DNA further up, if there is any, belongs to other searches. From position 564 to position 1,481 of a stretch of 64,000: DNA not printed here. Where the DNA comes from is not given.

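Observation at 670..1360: RAYT-type Y1 transposase flanked by inverted GTAG-hairpin REPs, sitting in one slot of the array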

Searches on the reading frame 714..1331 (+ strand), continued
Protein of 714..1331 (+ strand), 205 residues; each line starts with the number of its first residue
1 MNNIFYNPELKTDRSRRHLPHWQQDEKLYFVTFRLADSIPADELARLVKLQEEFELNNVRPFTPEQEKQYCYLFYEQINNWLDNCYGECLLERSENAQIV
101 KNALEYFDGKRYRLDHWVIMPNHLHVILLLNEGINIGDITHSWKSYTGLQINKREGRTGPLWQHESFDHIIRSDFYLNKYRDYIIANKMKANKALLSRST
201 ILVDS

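Call 40: find_related_loci(query=window:714-1328:+, collection=metagenome_contigs, flank=3000)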
Query window:714-1328:+ (205 aa) in metagenome_contigs; peptide patterns used: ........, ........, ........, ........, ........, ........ (x = any residue, [..] = any of these).
257 stretches matched a pattern; 178 encode a relative of the query (tblastn E <= 1e-3); the best 80 are kept; 80 distinct loci.
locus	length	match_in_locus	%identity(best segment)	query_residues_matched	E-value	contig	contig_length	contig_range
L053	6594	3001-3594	50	3-201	7e-67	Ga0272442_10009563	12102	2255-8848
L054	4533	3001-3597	50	4-201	4e-64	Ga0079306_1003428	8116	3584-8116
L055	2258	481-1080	51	3-201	1e-61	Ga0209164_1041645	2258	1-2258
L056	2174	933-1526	49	1-197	3e-61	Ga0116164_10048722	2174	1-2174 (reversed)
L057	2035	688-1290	47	3-201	9e-59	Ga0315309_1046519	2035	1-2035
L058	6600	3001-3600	47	3-201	2e-57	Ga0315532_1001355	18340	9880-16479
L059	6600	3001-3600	44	3-201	5e-57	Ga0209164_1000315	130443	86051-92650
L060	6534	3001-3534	45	15-192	8e-53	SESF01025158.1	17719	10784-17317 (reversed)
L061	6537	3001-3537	44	16-194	1e-51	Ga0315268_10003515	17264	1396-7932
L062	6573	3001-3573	42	4-194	5e-51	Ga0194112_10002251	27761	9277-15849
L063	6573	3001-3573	42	4-194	5e-51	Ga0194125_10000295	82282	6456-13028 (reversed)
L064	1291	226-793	47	3-192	3e-52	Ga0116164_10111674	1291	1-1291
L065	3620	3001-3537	44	16-194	8e-50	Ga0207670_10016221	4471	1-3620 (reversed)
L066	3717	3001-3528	44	16-191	2e-49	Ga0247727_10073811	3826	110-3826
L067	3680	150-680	44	14-191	4e-49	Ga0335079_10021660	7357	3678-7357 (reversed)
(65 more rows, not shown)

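Call 49: predict_structure(alignment_id=A1)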
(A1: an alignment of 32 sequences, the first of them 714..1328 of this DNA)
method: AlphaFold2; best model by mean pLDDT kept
length: 205 residues; sequences in the alignment: 32
mean_pLDDT: 90.4   pTM: 0.83
mean pLDDT of the five models: 90.4, 89.7, 89.5, 88.4, 86.1
residues with pLDDT >= 90: 144; 70-90: 49; 50-70: 10; < 50: 2
segments of 3 or more residues with pLDDT < 50: none
pLDDT, mean of each block of 10 residues (from residue 1): 86 60 88 90 90 94 95 85 86 97 97 98 96 93 96 95 85 96 96 94 76
secondary structure, 60 per line:
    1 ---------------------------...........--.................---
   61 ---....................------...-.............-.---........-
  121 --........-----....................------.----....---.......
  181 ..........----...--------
elements in order: E28-35 H41-57 H64-83 H94-106 E112-119 E123-130 H136-155 E167-170 H174-190 E195-197

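Call 52: fold_search(model_id=the predicted structure, library=pdb)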
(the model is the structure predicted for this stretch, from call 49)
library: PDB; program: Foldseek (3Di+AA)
matches with E <= 10: 853; with E <= 0.001: 12
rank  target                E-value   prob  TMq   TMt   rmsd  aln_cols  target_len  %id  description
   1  4er8_A                7.9e-07  1.00  0.44  0.53   9.6       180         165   18  Structure of the REP associates tyrosine transposase bound to a REP hairpin (released 2012-08-15)
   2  2xma_E                2.8e-04  1.00  0.37  0.51  11.9       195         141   12  DEINOCOCCUS RADIODURANS ISDRA2 TRANSPOSASE RIGHT END DNA COMPLEX (released 2010-10-13)
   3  2xm3_D                3.3e-04  1.00  0.38  0.58   6.9       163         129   12  Deinococcus radiodurans ISDra2 Transposase Left end DNA complex (released 2010-10-13)
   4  2xma_A                3.3e-04  1.00  0.41  0.59  11.5       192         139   12  DEINOCOCCUS RADIODURANS ISDRA2 TRANSPOSASE RIGHT END DNA COMPLEX (released 2010-10-13)
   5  2ec2_B                4.5e-04  1.00  0.37  0.55  13.1       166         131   12  Crystal structure of transposase from Sulfolobus tokodaii (released 2007-02-27)
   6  2f4f_A                4.8e-04  1.00  0.41  0.63  11.6       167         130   12  Crystal structure of IS200 transposase (released 2005-12-13)
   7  2xm3_A                5.7e-04  1.00  0.41  0.65   6.7       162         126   13  Deinococcus radiodurans ISDra2 Transposase Left end DNA complex (released 2010-10-13)
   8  2a6m_A                7.3e-04  1.00  0.37  0.56  10.7       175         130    9  Crystal Structure of the ISHp608 Transposase (released 2005-10-25)
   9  2xm3_C                8.3e-04  1.00  0.35  0.54   7.7       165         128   11  Deinococcus radiodurans ISDra2 Transposase Left end DNA complex (released 2010-10-13)
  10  2xma_B                8.3e-04  1.00  0.38  0.55  11.0       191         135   12  DEINOCOCCUS RADIODURANS ISDRA2 TRANSPOSASE RIGHT END DNA COMPLEX (released 2010-10-13)
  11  2ec2_E                9.3e-04  1.00  0.42  0.64   7.2       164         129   12  Crystal structure of transposase from Sulfolobus tokodaii (released 2007-02-27)
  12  2xqc_D                9.3e-04  1.00  0.37  0.54  10.0       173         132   12  DEINOCOCCUS RADIODURANS ISDRA2 TRANSPOSASE COMPLEXED WITH LEFT END RECOGNITION AND CLEAVAGE SITE AND ZN (released 2010-10-13)
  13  2vju_A                1.4e-03  1.00  0.38  0.57  12.6       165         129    8  Crystal structure of the IS608 transposase in complex with the complete Right end 35-mer DNA and manganese (released 2008-02-19)
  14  2vic_B                1.5e-03  1.00  0.37  0.57   9.8       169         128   11  CRYSTAL STRUCTURE OF THE ISHP608 TRANSPOSASE IN COMPLEX with Left end 26- mer DNA and manganese (released 2008-02-19)
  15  2a6o_A                1.6e-03  1.00  0.38  0.50  16.1       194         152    9  Crystal Structure of the ISHp608 Transposase in Complex with Stem-loop DNA (released 2005-10-25)
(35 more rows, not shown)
